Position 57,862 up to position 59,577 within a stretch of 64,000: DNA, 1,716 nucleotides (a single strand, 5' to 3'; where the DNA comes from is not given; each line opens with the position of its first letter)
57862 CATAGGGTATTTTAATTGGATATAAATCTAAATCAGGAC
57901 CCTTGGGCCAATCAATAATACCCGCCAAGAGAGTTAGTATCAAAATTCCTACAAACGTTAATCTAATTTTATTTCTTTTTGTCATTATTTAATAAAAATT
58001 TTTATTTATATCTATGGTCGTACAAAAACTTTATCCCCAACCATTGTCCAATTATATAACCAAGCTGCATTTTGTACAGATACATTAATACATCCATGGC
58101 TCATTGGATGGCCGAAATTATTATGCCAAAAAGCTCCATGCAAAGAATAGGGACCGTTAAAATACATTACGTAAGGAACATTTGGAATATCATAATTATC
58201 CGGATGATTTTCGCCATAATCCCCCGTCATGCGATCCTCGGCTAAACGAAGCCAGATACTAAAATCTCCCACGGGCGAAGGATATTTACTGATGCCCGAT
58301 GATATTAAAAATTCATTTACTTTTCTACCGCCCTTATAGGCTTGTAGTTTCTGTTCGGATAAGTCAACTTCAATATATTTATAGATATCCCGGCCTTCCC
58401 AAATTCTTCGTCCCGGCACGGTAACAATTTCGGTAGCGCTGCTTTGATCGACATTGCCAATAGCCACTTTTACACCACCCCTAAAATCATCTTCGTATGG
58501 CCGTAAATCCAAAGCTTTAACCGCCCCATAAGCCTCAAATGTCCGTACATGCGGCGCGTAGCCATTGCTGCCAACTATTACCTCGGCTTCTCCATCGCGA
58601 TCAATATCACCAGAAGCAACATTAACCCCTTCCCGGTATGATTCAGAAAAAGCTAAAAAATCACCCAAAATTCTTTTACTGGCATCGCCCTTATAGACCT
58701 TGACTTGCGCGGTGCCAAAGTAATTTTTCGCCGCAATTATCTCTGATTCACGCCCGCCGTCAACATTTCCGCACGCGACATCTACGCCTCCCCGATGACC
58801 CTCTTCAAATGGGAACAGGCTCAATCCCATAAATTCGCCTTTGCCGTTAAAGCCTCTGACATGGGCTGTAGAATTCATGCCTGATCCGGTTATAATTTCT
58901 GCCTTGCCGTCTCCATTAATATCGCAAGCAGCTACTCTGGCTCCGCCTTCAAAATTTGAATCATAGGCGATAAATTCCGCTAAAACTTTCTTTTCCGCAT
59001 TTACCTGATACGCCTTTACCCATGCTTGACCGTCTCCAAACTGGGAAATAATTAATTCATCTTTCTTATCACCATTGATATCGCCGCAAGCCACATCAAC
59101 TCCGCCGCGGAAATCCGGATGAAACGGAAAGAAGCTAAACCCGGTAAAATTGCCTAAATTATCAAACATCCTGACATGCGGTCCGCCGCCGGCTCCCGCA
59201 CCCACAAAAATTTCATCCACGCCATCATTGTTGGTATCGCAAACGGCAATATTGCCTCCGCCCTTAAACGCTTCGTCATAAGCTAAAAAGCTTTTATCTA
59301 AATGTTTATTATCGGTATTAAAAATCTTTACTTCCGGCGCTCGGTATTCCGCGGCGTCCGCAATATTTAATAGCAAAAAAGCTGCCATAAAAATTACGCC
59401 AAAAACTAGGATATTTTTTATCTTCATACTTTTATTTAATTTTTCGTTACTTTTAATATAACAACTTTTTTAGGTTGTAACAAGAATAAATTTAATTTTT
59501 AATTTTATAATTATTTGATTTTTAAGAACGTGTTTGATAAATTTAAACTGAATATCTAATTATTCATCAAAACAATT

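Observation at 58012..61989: Paired FG-GAP beta-propeller fusions to an L,D-transpeptidase and an M14 carboxypeptidase flanking a lipoprotein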

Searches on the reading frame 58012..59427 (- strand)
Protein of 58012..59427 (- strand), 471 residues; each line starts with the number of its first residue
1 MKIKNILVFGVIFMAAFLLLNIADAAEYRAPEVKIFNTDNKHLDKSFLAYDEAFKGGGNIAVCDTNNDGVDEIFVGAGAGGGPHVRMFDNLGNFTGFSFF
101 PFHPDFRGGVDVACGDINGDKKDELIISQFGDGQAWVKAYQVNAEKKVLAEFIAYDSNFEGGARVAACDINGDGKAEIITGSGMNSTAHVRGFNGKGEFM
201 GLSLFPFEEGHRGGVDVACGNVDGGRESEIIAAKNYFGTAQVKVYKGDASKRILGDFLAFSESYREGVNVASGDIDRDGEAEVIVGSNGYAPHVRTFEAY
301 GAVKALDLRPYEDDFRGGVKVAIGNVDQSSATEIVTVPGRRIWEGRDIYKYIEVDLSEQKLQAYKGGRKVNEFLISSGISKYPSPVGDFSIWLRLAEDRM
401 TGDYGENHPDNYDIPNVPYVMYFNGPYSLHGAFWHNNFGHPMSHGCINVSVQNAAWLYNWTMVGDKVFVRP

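Call 3: search_protein_families(library=pfam, proteins=[window:58012-59427:-], max_evalue=0.1)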
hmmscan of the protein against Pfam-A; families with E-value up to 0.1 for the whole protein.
window:58012-59427:- (471 aa): 6 families
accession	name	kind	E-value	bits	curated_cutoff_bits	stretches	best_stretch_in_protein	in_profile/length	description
PF03734.19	YkuD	-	4.8e-21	76.3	23.4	1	350-469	2-146/146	L,D-transpeptidase catalytic domain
PF01839.29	FG-GAP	-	1.3e-16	60.5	22.1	3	162-186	2-26/37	FG-GAP repeat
PF13517.12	FG-GAP_3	-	8.9e-14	52.3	26.9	4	64-126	1-60/61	FG-GAP-like repeat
PF25292.1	Beta-prop_CGLA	-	0.00022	21.2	26.8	0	111-129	33-51/316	Lambda-carrageenase beta-propeller domain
PF16743.10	PliI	-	0.00063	19.9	27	0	112-143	62-96/123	Periplasmic lysozyme inhibitor of I-type lysozyme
PF14783.12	BBS2_Mid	-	0.0012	19.3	27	0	273-298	5-28/108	Ciliary BBSome complex subunit 2, middle region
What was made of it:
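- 58012..59427 (-): Gene for the propeller-YkuD L,D-transpeptidase fusion (471 aa). Pfam YkuD 4.8e-21 and FG-GAP 1.3e-16 (call 3).
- On YkuD L,D-transpeptidase family (PF03734): 76.3 bits against a cut-off of 23.4, covering profile positions 2-146 of 146 (call 3).
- Checked: Domains above Pfam's curated cut-offs (call 3):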

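Call 4: search_protein_families(library=ncbifam, proteins=[window:58012-59427:-], max_evalue=0.1)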
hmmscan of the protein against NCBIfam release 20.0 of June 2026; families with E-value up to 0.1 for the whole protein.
window:58012-59427:- (471 aa): 5 families
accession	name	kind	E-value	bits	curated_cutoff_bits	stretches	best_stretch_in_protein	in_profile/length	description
NF004785.0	PRK06132.1-2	subfamily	2.2e-06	27.2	169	1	352-469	65-171/353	hypothetical protein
NF009120.0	PRK12472.1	subfamily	0.0008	18.3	369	1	354-470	58-163/508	hypothetical protein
NF004787.0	PRK06132.1-4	equivalog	0.00084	18.2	409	1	352-462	60-159/347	hypothetical protein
NF007612.0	PRK10260.1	equivalog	0.045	12.8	583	1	409-467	173-231/306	L,D-transpeptidase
NF004786.0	PRK06132.1-3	equivalog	0.048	12.4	329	0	354-469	33-138/418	hypothetical protein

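Call 8: search_solved_structures(query=window:58012-59427:-, max_evalue=0.01, show_alignments=3)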
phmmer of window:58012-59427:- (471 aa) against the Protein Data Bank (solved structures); distinct sequences matched with E-value up to 0.01: 31.
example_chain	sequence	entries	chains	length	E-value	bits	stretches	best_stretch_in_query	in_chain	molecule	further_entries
4xvo_A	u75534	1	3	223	1.4e-07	34.1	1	366-470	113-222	L,D-transpeptidase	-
3zg4_A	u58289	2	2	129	1e-06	31.3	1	350-458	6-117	ERFK/YBIS/YCFS/YNHG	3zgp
5uwv_B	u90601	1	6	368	2.6e-06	30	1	355-469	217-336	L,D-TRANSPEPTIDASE 2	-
4jmn_A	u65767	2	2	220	5e-06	29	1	365-468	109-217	Probable L,D-transpeptidase LdtA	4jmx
1zat_A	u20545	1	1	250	5.1e-06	29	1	350-457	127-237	L,D-transpeptidase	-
5e51_A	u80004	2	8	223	5.1e-06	29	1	365-468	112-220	L,D-transpeptidase 1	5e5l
4k73_A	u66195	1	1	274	9.4e-06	28.1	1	376-470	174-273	L,D-transpeptidase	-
6d51_A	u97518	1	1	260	9.9e-06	28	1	376-470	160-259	Probable L,D-transpeptidase 3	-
6d4k_A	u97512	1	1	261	9.9e-06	28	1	376-470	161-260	Probable L,D-transpeptidase 3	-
6fj1_A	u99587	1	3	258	1e-05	28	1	350-459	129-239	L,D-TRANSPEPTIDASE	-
4lpq_A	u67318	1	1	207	3e-05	26.5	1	349-465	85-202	ErfK/YbiS/YcfS/YnhG family protein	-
2hkl_A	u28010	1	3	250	0.00011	24.6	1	350-451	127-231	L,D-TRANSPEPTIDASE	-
7a11_A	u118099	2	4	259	0.00089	21.6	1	370-467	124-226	L,D-transpeptidase 2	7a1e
7a1c_A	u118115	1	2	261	0.0009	21.6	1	370-467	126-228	L,D-transpeptidase 2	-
4huc_A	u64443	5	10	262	0.00091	21.6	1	370-467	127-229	PROBABLE CONSERVED LIPOPROTEIN LPPS | L,D-transpeptidase 2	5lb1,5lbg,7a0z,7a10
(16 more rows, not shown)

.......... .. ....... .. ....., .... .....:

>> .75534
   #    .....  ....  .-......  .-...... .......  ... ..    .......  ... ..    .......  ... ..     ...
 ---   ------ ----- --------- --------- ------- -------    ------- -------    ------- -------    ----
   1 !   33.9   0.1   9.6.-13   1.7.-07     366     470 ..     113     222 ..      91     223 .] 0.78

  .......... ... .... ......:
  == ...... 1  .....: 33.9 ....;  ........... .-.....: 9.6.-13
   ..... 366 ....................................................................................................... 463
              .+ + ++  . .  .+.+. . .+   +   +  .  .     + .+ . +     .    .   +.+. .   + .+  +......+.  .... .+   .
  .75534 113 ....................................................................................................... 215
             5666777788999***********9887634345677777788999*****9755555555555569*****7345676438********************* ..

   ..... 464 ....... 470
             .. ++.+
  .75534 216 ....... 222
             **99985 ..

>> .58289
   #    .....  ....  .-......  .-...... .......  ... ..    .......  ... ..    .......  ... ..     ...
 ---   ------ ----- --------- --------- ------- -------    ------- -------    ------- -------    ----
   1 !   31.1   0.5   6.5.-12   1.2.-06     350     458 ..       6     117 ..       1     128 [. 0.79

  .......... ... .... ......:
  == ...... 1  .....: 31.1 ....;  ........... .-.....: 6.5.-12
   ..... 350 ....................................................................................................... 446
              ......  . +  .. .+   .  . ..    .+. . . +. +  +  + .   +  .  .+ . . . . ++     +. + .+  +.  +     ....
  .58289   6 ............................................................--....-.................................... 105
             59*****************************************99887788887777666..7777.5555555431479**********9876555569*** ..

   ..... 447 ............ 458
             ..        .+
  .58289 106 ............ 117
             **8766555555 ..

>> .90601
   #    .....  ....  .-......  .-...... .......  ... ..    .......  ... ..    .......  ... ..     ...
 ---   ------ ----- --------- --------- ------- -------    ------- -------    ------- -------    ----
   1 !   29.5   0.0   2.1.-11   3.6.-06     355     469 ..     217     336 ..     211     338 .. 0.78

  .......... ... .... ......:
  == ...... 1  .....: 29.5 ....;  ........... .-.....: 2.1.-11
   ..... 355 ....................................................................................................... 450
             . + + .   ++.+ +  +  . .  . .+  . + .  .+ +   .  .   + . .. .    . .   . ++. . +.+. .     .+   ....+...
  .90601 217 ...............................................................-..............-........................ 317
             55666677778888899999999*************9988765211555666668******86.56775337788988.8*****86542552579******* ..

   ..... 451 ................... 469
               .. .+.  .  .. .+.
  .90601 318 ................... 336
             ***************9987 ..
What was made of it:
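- On YkuD L,D-transpeptidase family (PF03734): Aligned to the SHGC of solved LDTs (call 8).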
